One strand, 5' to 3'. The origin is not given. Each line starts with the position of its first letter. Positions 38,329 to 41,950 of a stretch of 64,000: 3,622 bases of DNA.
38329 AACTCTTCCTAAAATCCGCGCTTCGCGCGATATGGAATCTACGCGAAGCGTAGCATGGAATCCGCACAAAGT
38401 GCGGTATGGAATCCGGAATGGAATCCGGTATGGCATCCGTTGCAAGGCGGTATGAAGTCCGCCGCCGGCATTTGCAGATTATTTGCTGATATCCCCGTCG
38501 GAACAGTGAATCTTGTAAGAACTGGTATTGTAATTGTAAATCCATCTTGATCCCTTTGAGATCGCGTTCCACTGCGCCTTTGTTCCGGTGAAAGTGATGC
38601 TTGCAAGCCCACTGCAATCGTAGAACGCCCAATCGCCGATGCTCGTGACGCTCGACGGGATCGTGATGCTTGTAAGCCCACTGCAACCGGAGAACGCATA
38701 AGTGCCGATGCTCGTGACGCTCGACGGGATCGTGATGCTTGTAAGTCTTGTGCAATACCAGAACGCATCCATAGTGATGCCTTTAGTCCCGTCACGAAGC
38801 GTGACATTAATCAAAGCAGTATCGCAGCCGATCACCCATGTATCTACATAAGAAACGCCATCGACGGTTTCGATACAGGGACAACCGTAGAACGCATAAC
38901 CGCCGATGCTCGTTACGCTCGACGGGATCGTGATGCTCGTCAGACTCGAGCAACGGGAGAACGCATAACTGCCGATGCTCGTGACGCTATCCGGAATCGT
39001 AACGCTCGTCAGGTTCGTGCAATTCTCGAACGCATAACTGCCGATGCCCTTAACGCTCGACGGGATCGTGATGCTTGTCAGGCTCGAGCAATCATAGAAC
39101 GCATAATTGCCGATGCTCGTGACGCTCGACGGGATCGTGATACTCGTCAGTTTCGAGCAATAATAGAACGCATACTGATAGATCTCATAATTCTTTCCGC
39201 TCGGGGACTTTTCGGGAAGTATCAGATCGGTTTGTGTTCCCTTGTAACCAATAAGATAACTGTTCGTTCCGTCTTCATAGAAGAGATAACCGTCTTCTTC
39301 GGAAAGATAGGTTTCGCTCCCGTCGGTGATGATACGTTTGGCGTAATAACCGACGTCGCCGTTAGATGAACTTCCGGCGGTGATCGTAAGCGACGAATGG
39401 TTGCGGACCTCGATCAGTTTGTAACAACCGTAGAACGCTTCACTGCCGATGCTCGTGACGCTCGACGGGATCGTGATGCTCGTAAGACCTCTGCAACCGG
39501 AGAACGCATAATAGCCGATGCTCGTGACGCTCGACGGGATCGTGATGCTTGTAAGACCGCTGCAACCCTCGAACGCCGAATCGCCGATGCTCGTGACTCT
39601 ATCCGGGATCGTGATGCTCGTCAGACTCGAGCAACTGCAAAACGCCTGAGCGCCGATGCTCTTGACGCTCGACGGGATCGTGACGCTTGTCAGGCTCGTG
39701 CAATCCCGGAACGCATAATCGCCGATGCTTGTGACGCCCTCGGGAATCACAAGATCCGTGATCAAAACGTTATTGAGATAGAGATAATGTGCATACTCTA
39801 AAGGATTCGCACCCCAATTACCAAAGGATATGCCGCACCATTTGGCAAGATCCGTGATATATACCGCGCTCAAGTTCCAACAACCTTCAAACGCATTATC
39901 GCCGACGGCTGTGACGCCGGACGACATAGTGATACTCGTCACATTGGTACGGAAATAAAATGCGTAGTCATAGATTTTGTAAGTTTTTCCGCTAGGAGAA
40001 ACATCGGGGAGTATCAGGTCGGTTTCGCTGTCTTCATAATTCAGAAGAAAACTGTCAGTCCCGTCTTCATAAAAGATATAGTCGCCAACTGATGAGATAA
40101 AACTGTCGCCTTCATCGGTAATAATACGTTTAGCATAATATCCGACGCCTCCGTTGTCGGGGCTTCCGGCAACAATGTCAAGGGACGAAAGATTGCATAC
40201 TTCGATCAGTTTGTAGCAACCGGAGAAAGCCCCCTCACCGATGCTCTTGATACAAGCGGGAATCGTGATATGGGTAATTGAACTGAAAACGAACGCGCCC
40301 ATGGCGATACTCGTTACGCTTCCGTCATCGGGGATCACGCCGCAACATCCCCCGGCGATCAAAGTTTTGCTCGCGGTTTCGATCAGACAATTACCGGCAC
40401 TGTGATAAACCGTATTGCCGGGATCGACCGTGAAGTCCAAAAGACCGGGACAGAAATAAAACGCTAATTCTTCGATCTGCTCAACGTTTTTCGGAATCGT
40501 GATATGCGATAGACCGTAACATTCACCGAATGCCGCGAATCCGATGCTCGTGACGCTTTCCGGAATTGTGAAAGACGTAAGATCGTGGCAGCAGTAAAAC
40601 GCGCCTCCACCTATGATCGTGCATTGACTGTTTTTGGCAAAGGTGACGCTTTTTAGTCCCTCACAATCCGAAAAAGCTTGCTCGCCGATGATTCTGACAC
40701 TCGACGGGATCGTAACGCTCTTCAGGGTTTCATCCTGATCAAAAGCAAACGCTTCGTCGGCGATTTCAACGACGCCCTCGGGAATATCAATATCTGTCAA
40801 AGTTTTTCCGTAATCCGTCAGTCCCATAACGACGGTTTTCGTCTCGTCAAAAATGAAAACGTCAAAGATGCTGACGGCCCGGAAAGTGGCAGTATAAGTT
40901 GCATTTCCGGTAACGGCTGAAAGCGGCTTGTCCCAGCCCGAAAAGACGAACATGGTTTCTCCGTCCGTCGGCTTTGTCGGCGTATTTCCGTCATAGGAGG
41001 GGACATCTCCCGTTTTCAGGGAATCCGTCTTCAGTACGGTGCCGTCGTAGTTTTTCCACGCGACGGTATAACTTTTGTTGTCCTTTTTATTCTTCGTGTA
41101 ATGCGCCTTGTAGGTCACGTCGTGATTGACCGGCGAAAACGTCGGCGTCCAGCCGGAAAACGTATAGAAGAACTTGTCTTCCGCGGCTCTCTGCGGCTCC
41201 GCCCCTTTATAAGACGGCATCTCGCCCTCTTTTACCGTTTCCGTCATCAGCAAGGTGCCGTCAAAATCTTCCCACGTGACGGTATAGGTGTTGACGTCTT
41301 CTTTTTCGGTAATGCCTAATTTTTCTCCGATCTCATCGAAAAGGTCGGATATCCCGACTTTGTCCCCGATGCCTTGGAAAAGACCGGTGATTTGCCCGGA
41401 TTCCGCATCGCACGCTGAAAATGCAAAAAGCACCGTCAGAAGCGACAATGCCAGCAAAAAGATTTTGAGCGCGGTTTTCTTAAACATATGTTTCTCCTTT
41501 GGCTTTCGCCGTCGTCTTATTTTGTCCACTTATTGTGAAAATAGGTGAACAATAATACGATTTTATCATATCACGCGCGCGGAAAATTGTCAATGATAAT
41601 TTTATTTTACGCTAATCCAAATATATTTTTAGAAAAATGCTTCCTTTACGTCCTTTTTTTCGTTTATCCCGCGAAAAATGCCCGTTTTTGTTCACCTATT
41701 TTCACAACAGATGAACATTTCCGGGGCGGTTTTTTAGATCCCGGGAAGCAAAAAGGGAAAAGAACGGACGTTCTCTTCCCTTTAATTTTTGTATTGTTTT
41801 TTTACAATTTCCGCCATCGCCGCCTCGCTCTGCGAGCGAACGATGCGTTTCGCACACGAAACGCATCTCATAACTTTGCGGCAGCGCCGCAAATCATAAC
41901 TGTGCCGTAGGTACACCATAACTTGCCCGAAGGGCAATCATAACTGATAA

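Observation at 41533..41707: Invertible-promoter-like switch in the ON orientation upstream of the BspA-type LRR lipoprotein gene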

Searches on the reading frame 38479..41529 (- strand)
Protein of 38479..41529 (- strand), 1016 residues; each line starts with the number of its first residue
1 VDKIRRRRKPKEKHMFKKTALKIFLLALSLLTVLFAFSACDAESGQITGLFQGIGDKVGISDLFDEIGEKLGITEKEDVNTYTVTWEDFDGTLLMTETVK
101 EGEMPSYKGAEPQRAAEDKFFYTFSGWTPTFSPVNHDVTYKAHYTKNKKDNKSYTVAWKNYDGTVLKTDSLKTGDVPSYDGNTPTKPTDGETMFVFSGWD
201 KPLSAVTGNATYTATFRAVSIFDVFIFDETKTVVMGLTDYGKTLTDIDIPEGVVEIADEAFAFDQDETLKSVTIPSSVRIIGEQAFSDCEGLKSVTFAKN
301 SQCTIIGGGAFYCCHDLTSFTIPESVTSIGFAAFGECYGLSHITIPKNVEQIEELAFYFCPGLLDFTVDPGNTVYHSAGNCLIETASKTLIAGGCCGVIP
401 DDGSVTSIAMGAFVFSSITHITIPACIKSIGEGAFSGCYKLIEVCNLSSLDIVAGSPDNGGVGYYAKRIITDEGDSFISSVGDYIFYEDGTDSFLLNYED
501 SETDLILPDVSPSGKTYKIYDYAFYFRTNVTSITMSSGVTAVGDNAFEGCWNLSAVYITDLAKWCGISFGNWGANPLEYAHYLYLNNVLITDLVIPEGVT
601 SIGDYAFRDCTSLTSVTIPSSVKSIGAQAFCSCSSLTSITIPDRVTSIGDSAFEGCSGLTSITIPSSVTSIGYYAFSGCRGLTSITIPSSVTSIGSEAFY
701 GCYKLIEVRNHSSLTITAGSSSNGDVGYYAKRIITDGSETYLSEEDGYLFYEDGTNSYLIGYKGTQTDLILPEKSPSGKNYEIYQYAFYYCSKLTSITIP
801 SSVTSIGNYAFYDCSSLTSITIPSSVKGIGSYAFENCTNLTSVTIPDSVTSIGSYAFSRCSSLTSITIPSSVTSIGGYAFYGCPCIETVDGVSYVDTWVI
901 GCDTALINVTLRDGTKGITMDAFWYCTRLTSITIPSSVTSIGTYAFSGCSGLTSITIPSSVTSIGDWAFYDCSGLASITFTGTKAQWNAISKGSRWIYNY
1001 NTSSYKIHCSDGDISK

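Call 10: find_encoding_contigs(protein=window:38479-41487:-, flank=6000, max_places=10)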
Protein window:38479-41487:- (1002 aa): no gene with exactly this product is on record in the collection.

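Call 12: find_encoding_contigs(protein=window:38479-41529:-, flank=6000, max_places=10)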
Protein window:38479-41529:- (1016 aa): no gene with exactly this product is on record in the collection.

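Call 15: find_homologous_proteins(query=window:38479-41487:-, max_evalue=1e-20)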
Query window:38479-41487:- (1002 aa): 6441 proteins with E <= 1e-20 among 8000 candidates; the best 120 are listed.
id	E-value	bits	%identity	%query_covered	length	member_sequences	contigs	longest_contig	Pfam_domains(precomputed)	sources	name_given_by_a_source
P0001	0.0e+0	2268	100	100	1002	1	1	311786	PF13306.13,PF05725.19,PF13855.13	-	-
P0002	0.0e+0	1278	40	77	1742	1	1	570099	PF09479.17,PF13306.13,PF12799.14,PF13855.13,PF23952.2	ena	-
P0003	0.0e+0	1218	38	81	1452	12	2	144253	PF13306.13,PF05725.19,PF13855.13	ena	-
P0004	0.0e+0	1192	40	77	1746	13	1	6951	PF13306.13,PF13855.13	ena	-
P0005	0.0e+0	1143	42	73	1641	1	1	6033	PF13306.13,PF13855.13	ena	-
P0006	0.0e+0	1086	-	-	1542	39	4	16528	PF09479.17,PF00404.25,PF00963.25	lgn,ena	-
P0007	0.0e+0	1078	42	77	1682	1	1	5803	PF09479.17,PF13306.13,PF18998.7,PF13855.13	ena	-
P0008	0.0e+0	1048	37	79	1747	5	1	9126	PF13306.13,PF13855.13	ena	-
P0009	0.0e+0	1040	35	75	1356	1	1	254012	PF13306.13,PF12799.14,PF13855.13,PF23952.2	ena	-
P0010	0.0e+0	1038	34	74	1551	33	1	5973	PF13306.13,PF12799.14,PF13855.13,PF23952.2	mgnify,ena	mgnify:CR=1 FL=1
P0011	0.0e+0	1033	35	74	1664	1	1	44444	PF13306.13,PF05725.19,PF13855.13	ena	-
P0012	0.0e+0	1032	41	78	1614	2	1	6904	PF13306.13,PF12773.14,PF05725.19,PF13855.13,PF23952.2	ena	-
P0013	0.0e+0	1017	39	77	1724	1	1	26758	PF13306.13,PF12773.14,PF05725.19,PF13855.13,PF23952.2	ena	-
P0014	2.9e-297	1007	44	74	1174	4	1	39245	PF13306.13,PF05725.19,PF13855.13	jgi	-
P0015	2.2e-294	998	40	76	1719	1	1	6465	PF09479.17,PF13306.13,PF00207.29,PF18998.7,PF05725.19,PF13855.13,PF23952.2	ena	-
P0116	8.5e-239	814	48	72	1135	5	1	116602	PF09479.17,PF13306.13,PF13855.13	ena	-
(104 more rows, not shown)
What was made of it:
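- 38479..41487 (-): Target gene of element 1: a 1002-aa BspA-type LRR lipoprotein. Call 15 shows it is a singleton whose best relative is 40% identical.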

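Call 39: find_encoding_contigs(protein=P0003, flank=10000, max_places=4)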
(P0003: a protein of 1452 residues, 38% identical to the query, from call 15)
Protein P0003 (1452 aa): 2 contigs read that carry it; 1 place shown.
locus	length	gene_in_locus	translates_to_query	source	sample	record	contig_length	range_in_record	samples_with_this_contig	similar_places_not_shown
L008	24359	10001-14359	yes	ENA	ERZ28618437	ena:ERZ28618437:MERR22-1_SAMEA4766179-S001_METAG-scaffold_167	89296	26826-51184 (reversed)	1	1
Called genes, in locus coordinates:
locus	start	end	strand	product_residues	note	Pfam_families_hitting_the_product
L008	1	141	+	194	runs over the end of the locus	PF01081:Aldolase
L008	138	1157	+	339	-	PF00294:PfkB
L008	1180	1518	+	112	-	-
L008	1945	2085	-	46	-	-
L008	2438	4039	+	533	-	PF00239:Resolvase, PF07508:Recombinase, PF13408:Zn_ribbon_recom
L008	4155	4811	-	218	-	PF01381:HTH_3, PF12844:HTH_19 (faint), PF13443:HTH_26 (weak), PF13560:HTH_31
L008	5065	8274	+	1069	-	-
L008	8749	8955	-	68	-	PF13560:HTH_31, PF12844:HTH_19 (weak), PF13443:HTH_26 (weak), PF01381:HTH_3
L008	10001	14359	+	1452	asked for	PF05725:FNIP (faint), PF13306:LRR_5, PF13855:LRR_8 (faint), PF13306:LRR_5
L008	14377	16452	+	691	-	PF13855:LRR_8 (faint), PF13306:LRR_5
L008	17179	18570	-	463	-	PF18073:Zn_ribbon_LapB, PF13481:AAA_25, PF03796:DnaB_C (weak), PF06745:ATPase, PF08423:Rad51 (faint), PF23442:DUF7125 (weak), PF05362:Lon_C, PF13541:ChlI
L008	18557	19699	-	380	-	PF01128:IspD, PF12804:NTP_transf_3, PF02542:YgbB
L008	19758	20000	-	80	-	PF01479:S4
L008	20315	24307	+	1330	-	PF04563:RNA_pol_Rpb2_1, PF04561:RNA_pol_Rpb2_2, PF04565:RNA_pol_Rpb2_3, PF10385:RNA_pol_Rpb2_45, PF00562:RNA_pol_Rpb2_6, PF04560:RNA_pol_Rpb2_7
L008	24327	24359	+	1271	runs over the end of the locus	PF04997:RNA_pol_Rpb1_1, PF00623:RNA_pol_Rpb1_2, PF04983:RNA_pol_Rpb1_3, PF05000:RNA_pol_Rpb1_4, PF04998:RNA_pol_Rpb1_5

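Call 48: find_encoding_contigs(protein=P0014, flank=10000, max_places=4)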
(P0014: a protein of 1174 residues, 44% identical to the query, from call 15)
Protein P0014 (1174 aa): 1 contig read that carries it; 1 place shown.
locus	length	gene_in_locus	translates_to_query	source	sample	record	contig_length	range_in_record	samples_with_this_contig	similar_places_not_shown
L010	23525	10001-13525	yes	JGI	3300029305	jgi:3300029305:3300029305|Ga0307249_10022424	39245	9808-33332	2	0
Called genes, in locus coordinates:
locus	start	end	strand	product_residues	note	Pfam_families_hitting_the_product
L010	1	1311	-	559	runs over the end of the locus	PF02838:Glyco_hydro_20b (weak), PF00728:Glyco_hydro_20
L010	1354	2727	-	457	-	PF04616:Glyco_hydro_43 (weak), PF24793:GINT1_N (faint)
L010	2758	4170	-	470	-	PF01554:MatE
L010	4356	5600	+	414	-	-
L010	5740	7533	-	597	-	PF03747:ADP_ribosyl_GH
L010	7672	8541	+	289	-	PF02311:AraC_binding, PF07883:Cupin_2, PF00165:HTH_AraC (weak), PF12833:HTH_18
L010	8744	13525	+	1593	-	PF05725:FNIP (faint), PF13306:LRR_5, PF13855:LRR_8 (faint), PF13306:LRR_5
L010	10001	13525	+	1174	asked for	PF05725:FNIP (faint), PF13306:LRR_5, PF13855:LRR_8 (faint), PF13306:LRR_5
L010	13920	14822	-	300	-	PF00753:Lactamase_B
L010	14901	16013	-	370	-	PF01408:GFO_IDH_MocA, PF22725:GFO_IDH_MocA_C3, PF02894:GFO_IDH_MocA_C, PF21252:Glyco_hydro_109_C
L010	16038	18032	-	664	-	PF16126:DUF4838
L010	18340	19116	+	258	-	PF12833:HTH_18, PF00165:HTH_AraC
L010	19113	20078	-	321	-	PF07883:Cupin_2 (weak), PF00165:HTH_AraC (weak), PF12833:HTH_18, PF00165:HTH_AraC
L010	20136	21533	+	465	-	PF00144:Beta-lactamase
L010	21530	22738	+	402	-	PF01408:GFO_IDH_MocA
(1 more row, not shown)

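Call 49: find_encoding_contigs(protein=P0116, flank=10000, max_places=4)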
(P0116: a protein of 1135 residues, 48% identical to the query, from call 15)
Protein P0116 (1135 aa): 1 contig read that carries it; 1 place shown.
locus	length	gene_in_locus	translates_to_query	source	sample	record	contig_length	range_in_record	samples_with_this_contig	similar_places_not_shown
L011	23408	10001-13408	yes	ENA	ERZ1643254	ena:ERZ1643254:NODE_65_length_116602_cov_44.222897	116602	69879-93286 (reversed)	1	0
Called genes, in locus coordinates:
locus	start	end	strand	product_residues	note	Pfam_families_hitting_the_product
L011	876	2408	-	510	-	-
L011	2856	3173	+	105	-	-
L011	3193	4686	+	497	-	PF07690:MFS_1, PF13347:MFS_2, PF03092:BT1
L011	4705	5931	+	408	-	PF00149:Metallophos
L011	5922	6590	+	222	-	PF00702:Hydrolase, PF13419:HAD_2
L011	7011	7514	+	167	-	PF01613:Flavin_Reduct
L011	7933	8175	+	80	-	PF07505:DUF5131 (weak)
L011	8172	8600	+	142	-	PF01047:MarR, PF12802:MarR_2, PF13412:HTH_24, PF13463:HTH_27 (weak), PF09339:HTH_IclR (weak)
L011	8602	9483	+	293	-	PF04055:Radical_SAM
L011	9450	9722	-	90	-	-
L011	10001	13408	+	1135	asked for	PF09479:Flg_new, PF13306:LRR_5, PF13855:LRR_8 (faint), PF13306:LRR_5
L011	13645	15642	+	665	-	PF07690:MFS_1 (weak), PF13347:MFS_2 (faint), PF00083:Sugar_tr, PF07690:MFS_1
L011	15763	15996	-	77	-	-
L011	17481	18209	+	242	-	PF07947:YhhN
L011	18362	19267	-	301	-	PF00890:FAD_binding_2 (faint), PF03486:HI0933_like (faint), PF07992:Pyr_redox_2, PF01266:DAO (weak), PF13738:Pyr_redox_3, PF00070:Pyr_redox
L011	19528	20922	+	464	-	PF01336:tRNA_anti-codon, PF00152:tRNA-synt_2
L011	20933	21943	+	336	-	PF00152:tRNA-synt_2 (weak), PF03590:AsnA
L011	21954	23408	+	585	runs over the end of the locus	PF01336:tRNA_anti-codon, PF00152:tRNA-synt_2, PF02938:GAD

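Call 62: search_protein_families(library=pfam, proteins=[window:38479-41487:-], max_evalue=0.1)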
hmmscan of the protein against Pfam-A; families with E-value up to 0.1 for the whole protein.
window:38479-41487:- (1002 aa): 4 families
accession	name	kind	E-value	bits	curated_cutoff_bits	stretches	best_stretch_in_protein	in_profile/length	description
PF13306.12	LRR_5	-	1.2e-153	504.1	27.7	6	570-691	8-126/127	BspA type Leucine rich repeat region (6 copies)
PF13855.12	LRR_8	-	2.9e-17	62.6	27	1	630-673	12-56/61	Leucine rich repeat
PF05725.18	FNIP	-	4.2e-06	27.2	21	0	825-861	4-39/44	FNIP Repeat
PF23952.1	LRR_EndoS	-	0.011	16.3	27.9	0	901-944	47-90/116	Endo-beta-N-acetylglucosaminidase EndoS LRR domain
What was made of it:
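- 38479..41487 (-): Call 62 gives LRR_5 at E 1.2e-153.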

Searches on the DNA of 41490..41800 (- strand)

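Call 65: search_dna_similar(query=window:41490-41800:-, collection=plasmids, mode=distant, max_evalue=0.001, max_rows=10)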
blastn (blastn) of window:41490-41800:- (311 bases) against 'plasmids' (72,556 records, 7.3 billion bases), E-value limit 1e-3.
No match.

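Call 66: search_dna_similar(query=window:41490-41800:-, collection=phages, mode=distant, max_evalue=0.001, max_rows=10)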
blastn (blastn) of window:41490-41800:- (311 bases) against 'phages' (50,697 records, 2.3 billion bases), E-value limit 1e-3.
No match.
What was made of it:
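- Tried and rejected: Distant-mode BLAST of the switch against plasmids and phages gave no match (calls 65, 66).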
